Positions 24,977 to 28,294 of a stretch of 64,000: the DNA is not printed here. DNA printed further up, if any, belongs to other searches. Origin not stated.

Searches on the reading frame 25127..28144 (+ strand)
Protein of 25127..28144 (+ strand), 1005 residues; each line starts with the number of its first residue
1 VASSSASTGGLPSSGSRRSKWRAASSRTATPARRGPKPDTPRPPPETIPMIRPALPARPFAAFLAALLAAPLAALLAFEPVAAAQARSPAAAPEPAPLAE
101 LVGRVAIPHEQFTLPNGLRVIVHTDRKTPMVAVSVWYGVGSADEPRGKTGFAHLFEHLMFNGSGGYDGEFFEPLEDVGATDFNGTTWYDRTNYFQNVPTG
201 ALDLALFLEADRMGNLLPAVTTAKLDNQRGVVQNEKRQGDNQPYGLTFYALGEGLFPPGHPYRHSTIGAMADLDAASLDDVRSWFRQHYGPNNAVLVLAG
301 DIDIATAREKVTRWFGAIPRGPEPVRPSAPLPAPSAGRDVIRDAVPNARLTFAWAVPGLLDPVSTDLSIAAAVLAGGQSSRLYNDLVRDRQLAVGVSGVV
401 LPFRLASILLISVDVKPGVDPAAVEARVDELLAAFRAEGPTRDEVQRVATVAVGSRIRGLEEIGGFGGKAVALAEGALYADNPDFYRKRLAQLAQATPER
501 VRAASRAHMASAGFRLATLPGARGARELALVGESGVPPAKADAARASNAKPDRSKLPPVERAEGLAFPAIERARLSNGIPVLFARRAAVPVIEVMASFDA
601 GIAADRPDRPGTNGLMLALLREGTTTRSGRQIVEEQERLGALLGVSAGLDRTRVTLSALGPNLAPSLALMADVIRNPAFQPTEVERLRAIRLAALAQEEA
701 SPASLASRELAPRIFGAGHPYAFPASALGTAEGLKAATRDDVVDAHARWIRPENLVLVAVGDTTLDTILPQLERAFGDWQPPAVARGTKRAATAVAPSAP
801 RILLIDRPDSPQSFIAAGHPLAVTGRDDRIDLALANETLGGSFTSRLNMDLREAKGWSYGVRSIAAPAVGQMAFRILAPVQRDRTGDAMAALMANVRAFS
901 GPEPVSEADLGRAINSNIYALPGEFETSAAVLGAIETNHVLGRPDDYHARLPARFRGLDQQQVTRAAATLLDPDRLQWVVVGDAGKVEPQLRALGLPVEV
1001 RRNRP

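Call 67: search_protein_families(library=pfam, proteins=[window:25127-28144:+], max_evalue=0.001)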
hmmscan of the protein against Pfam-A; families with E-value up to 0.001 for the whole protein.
window:25127-28144:+ (1005 aa): 2 families
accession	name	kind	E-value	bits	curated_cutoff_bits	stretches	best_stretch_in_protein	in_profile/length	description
PF05193.26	Peptidase_M16_C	-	1e-54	185.6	23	2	277-448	3-177/181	Peptidase M16 inactive domain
PF00675.25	Peptidase_M16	-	5.1e-27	95.1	22.3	2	119-242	1-122/149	Insulinase (Peptidase family M16)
